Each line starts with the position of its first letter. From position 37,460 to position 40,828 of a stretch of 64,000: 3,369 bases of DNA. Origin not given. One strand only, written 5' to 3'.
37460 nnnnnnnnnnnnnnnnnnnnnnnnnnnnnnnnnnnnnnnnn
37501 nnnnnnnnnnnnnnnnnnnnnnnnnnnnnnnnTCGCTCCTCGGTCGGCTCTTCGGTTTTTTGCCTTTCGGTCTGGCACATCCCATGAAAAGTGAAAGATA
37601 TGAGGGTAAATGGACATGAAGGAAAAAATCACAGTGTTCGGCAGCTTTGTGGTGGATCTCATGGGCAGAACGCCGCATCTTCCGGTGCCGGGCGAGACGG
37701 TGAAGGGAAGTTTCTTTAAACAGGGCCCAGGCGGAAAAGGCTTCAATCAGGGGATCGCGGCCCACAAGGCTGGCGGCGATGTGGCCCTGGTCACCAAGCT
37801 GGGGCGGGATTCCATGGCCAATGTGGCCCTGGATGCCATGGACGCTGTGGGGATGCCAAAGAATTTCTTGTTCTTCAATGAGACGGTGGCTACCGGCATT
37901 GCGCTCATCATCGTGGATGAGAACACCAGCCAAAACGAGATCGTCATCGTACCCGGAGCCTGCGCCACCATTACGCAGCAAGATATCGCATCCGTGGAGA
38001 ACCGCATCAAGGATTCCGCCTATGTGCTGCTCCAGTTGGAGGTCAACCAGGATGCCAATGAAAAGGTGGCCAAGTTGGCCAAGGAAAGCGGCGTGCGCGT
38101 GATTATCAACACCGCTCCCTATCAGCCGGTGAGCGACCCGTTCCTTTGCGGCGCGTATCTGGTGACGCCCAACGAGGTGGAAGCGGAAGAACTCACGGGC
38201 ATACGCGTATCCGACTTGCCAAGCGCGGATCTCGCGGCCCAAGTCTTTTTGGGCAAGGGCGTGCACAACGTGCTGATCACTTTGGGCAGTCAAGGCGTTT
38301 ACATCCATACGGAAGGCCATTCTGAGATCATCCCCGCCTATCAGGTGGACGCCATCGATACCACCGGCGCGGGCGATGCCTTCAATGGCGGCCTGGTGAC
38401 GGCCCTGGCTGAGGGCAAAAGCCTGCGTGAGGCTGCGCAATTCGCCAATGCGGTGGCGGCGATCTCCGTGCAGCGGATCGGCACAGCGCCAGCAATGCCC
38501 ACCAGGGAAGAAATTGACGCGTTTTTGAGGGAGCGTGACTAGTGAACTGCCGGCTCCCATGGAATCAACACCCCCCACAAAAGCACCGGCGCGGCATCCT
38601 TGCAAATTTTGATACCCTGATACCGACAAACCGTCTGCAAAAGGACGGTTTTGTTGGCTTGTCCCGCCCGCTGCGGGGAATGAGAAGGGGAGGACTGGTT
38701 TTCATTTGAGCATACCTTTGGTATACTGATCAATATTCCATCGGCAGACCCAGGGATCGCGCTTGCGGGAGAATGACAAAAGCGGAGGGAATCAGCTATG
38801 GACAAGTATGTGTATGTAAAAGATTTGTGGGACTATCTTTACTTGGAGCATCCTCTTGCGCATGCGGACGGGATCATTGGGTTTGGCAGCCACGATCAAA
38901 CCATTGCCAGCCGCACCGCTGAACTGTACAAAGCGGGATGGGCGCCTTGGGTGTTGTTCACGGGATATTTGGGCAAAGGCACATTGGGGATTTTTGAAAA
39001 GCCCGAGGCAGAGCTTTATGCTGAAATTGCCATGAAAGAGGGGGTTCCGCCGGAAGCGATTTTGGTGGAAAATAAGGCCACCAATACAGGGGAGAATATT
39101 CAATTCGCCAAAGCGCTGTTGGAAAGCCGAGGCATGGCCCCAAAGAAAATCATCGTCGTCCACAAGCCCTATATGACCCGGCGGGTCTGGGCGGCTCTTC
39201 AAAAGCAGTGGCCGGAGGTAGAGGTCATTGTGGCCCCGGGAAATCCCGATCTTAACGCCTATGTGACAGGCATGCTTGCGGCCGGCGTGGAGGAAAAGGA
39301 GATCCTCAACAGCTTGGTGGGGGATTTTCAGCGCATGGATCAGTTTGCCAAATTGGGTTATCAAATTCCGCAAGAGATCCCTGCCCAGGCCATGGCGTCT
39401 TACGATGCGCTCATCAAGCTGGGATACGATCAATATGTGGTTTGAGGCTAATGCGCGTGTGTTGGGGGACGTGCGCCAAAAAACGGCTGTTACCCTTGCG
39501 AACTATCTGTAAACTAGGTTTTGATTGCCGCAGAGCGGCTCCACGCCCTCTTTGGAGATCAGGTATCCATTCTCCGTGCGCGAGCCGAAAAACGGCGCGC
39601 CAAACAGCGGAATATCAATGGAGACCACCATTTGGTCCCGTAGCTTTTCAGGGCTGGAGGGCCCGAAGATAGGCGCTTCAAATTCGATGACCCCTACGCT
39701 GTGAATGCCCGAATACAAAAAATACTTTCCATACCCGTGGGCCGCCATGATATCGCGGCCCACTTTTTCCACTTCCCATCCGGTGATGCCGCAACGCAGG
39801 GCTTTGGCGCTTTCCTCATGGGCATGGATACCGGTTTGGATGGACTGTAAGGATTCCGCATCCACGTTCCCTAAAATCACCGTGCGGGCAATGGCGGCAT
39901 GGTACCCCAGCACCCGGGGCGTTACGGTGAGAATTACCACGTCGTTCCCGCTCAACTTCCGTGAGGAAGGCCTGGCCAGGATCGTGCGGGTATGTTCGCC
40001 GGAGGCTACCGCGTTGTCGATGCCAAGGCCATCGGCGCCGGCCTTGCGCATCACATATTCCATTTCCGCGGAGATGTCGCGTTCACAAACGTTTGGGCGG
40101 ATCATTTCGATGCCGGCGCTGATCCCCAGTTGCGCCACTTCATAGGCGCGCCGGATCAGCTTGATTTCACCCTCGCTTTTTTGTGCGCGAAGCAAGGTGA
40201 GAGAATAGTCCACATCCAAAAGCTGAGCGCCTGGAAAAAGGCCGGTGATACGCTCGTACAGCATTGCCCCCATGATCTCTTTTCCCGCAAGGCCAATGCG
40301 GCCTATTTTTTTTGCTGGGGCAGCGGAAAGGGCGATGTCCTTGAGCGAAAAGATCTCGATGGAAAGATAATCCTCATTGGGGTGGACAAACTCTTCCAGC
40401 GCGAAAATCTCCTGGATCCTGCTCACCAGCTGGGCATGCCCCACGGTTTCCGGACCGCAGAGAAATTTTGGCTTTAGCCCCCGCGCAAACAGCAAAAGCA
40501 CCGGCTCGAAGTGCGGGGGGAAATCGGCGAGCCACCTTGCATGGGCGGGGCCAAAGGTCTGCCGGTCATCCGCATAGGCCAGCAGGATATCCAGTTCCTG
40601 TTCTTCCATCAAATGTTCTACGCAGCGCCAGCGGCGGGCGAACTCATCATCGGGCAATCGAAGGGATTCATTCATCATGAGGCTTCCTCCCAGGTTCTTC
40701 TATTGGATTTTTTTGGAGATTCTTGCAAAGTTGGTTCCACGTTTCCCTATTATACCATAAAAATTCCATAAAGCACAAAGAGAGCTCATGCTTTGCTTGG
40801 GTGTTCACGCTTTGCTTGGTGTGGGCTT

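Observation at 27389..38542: Acetoin-type E1-E2-E3 complex co-operonic with LarA homolog, two kinases, three more isomerase/epimerase-fold proteins and DeoC aldolase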

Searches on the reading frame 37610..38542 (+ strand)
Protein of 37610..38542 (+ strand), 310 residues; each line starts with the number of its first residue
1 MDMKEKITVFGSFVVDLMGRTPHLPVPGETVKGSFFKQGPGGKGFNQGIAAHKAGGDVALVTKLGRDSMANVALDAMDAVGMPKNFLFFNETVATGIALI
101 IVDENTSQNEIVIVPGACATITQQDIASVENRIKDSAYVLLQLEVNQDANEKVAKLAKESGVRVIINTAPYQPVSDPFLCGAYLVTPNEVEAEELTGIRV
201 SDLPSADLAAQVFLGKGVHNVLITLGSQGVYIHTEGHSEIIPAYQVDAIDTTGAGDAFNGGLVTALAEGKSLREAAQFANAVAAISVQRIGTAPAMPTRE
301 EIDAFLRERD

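Call 6: search_protein_families(library=pfam, proteins=[window:37610-38542:+])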
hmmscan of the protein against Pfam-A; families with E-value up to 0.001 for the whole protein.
window:37610-38542:+ (310 aa): 3 families
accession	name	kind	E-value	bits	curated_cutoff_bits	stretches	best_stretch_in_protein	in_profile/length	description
PF00294.29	PfkB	-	3.4e-61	207.6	25.8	1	5-298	2-301/302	pfkB family carbohydrate kinase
PF08543.17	Phos_pyr_kin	-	3.2e-11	43.5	27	1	173-282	111-227/246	Phosphomethylpyrimidine kinase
PF25270.1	Khk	-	3.7e-06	26.8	35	1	185-307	244-363/365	Prokaryotic ketohexokinase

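Call 7: search_protein_families(library=ncbifam, proteins=[window:37610-38542:+])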
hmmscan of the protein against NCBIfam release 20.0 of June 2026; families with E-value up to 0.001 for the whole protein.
window:37610-38542:+ (310 aa): 32 families (the best 25 are shown)
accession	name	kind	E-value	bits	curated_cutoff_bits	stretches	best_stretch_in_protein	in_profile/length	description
TIGR02152.1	D_ribokin_bact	equivalog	3e-93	312.4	299.65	1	7-303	1-297/298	ribokinase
NF008353.0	PRK11142.1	equivalog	6e-86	288.7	341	1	4-309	2-306/307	ribokinase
TIGR04382.1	myo_inos_iolC_N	equivalog_domain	5e-30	104.8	300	2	205-306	207-309/309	5-dehydro-2-deoxygluconokinase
TIGR03168.1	1-PFK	subfamily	1.8e-29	102.7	216.4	1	16-306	11-299/305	hexose kinase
TIGR03828.1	pfkB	equivalog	6.8e-29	100.9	292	1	15-306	10-299/305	1-phosphofructokinase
TIGR02198.1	rfaE_dom_I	equivalog_domain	1.8e-23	83.1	345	1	30-296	37-306/315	D-glycero-beta-D-manno-heptose-7-phosphate kinase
NF053626.1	RibKinHalex1628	equivalog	9.8e-22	77.8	330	1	16-308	13-293/293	ATP-dependent ribose-1-phosphate kinase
NF008454.0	PRK11316.1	equivalog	9.7e-20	70.6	521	1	22-296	34-304/475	bifunctional D-glycero-beta-D-manno-heptose-7-phosphate kinase/D-glycero-beta-D-manno-heptose 1-phosphate adenylyltransferase HldE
NF040938.1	KDG_KDGal_kin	equivalog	2.5e-19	69.5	400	1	206-308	203-305/305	bifunctional 2-dehydro-3-deoxygluconokinase/2-dehydro-3-deoxygalactonokinase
NF006957.1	PRK09434.1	equivalog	6.8e-19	68.5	450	1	217-301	211-301/302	fructokinase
NF049991.1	TagKinase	equivalog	1.3e-17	63.6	420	1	199-308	207-317/321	tagatose kinase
NF041320.1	pfkB_Halo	equivalog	3.1e-16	59.6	400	1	183-293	173-283/302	1-phosphofructokinase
NF047869.1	myo_kin_aldol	exception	2.3e-15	56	600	1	239-308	264-333/586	bifunctional 5-dehydro-2-deoxygluconokinase/5-dehydro-2-deoxyphosphogluconate aldolase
NF007068.0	PRK09513.1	equivalog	1.2e-14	54.3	432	1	143-289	143-288/312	1-phosphofructokinase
NF041134.1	R1P_kin_Thcocales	equivalog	3.7e-14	52.8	500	1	219-303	194-279/291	ADP-dependent ribose-1-phosphate kinase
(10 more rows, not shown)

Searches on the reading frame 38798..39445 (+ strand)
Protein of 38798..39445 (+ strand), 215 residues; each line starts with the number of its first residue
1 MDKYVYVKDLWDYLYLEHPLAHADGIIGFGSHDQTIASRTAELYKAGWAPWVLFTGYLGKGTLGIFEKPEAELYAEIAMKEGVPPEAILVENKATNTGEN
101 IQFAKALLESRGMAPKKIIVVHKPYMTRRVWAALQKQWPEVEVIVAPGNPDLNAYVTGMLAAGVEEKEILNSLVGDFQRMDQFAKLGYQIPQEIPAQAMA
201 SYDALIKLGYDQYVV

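Call 6: search_protein_families(library=pfam, proteins=[window:38798-39445:+])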
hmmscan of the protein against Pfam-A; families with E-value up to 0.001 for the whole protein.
window:38798-39445:+ (215 aa): 1 family
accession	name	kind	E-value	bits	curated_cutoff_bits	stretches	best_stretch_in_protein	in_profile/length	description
PF02698.23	DUF218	-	1.4e-18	67.5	27.6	1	26-148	3-109/133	DUF218 domain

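Call 7: search_protein_families(library=ncbifam, proteins=[window:38798-39445:+])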
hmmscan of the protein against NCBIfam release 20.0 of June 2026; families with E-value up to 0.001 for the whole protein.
window:38798-39445:+ (215 aa): 0 families

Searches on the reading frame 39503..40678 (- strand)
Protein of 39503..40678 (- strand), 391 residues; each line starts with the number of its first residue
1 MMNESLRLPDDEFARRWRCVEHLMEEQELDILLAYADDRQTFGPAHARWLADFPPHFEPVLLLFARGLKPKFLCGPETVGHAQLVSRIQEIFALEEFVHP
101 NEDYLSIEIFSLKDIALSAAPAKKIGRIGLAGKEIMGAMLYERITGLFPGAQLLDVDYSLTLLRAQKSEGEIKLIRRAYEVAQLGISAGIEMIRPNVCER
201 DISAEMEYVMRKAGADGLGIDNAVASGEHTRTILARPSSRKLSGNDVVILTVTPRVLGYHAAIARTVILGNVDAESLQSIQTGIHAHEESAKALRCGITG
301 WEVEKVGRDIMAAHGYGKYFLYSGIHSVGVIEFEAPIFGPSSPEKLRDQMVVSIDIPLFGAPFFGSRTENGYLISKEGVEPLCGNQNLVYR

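Call 6: search_protein_families(library=pfam, proteins=[window:39503-40678:-])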
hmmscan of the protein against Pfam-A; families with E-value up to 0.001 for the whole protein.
window:39503-40678:- (391 aa): 1 family
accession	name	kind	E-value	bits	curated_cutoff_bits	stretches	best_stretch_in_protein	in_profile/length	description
PF00557.29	Peptidase_M24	-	1e-33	117.3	23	1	174-374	2-206/208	Metallopeptidase family M24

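Call 7: search_protein_families(library=ncbifam, proteins=[window:39503-40678:-])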
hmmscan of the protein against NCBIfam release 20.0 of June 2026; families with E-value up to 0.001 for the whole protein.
window:39503-40678:- (391 aa): 8 families
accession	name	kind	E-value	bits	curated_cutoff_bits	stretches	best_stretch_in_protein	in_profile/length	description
NF040821.1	dipep_PepQ_Arch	equivalog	1.2e-30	106.8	630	1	156-382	112-338/346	Xaa-Pro dipeptidase PepQ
NF007310.0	PRK09795.1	equivalog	3.8e-25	88.5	393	1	158-382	119-348/361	aminopeptidase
NF038259.1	ectoine_DoeA_2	exception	2e-20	72.9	575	1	141-330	128-317/386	ectoine hydrolase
NF011720.0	PRK15173.1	subfamily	4.1e-12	45.8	420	1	136-382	85-332/343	peptidase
NF011173.0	PRK14575.1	equivalog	4.5e-12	45.6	850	1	136-382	148-395/406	putative peptidase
NF011174.0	PRK14576.1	subfamily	2.7e-10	39.7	487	1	147-382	158-394/405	putative endopeptidase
NF008131.0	PRK10879.1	equivalog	6e-08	31.9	465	1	151-305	158-313/438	Xaa-Pro aminopeptidase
TIGR00500.1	met_pdase_I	equivalog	8.1e-06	25.5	171.35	1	237-354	79-199/247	type I methionyl aminopeptidase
